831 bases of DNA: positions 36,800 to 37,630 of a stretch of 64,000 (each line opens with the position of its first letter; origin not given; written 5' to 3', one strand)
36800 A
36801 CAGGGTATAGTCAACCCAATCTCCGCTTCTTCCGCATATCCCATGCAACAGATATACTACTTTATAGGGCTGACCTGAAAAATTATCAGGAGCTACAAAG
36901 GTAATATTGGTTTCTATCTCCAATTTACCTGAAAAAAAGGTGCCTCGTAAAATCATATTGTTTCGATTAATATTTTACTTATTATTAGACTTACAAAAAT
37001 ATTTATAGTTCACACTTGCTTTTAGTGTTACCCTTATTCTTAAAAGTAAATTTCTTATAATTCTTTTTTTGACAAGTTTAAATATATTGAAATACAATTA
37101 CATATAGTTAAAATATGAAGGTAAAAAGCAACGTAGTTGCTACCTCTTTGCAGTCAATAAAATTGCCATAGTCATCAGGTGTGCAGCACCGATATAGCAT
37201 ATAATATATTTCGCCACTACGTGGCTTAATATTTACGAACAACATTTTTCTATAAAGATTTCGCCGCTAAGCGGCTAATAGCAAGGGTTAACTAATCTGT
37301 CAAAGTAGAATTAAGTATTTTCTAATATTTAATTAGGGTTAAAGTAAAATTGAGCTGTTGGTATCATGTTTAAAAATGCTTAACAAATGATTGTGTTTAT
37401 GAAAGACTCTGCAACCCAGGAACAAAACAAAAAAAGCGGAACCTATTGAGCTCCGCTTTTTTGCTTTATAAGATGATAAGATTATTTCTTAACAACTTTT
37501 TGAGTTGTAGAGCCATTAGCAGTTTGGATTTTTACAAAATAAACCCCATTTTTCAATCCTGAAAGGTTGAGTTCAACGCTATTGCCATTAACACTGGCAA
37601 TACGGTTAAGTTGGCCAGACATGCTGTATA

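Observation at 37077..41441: ~235-bp near-identical inverted repeats bracket a complete 1144-aa T9SS surface protein gene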

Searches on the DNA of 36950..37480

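Call 9: search_rna_families(source=window, start=36950, end=37480, threshold=evalue, max_evalue=10, show_alignments=2)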
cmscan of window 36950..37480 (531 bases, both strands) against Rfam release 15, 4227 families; matches with E-value up to 10: 9.
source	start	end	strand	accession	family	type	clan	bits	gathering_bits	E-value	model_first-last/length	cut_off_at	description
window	37422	37480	-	RF00558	L20_leader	Cis-reg; leader;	-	21.6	58.7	0.075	68-127/127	5'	Ribosomal protein L20 leader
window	37076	37113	-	RF01349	CRISPR-DR40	Gene; CRISPR;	-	19.7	42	3.3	1-30/30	no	CRISPR RNA direct repeat element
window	37072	37166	+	RF00477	snosnR66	Gene; snRNA; snoRNA; CD-box;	-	19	65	3.4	1-104/104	no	Small nucleolar RNA snR66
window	37425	37466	-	RF02432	SpF25_sRNA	Gene; sRNA;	-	17.8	48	3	64-102/102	no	Streptococcus sRNA SpF25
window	37425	37480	-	RF00506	Thr_leader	Cis-reg; leader;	-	16.9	55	1.3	65-118/118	5'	Threonine operon leader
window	37429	37460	-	RF02629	RmaA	Gene; sRNA;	-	16.5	57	3.4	16-47/113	no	Regulator of motility and amylovoran A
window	37423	37480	-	RF02059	STnc50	Gene; sRNA;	-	16.3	55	6.5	29-84/84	5'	Salmonella enterica sRNA STnc40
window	37370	37469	+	RF02053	STnc430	Gene; sRNA;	-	15.9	47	7.8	1-162/162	no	Enterobacterial sRNA STnc430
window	37161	37227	-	RF01659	ceN86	Gene; snRNA; snoRNA; CD-box;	-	15.7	40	3.3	1-124/124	no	Caenorhabditis snoRNA ceN86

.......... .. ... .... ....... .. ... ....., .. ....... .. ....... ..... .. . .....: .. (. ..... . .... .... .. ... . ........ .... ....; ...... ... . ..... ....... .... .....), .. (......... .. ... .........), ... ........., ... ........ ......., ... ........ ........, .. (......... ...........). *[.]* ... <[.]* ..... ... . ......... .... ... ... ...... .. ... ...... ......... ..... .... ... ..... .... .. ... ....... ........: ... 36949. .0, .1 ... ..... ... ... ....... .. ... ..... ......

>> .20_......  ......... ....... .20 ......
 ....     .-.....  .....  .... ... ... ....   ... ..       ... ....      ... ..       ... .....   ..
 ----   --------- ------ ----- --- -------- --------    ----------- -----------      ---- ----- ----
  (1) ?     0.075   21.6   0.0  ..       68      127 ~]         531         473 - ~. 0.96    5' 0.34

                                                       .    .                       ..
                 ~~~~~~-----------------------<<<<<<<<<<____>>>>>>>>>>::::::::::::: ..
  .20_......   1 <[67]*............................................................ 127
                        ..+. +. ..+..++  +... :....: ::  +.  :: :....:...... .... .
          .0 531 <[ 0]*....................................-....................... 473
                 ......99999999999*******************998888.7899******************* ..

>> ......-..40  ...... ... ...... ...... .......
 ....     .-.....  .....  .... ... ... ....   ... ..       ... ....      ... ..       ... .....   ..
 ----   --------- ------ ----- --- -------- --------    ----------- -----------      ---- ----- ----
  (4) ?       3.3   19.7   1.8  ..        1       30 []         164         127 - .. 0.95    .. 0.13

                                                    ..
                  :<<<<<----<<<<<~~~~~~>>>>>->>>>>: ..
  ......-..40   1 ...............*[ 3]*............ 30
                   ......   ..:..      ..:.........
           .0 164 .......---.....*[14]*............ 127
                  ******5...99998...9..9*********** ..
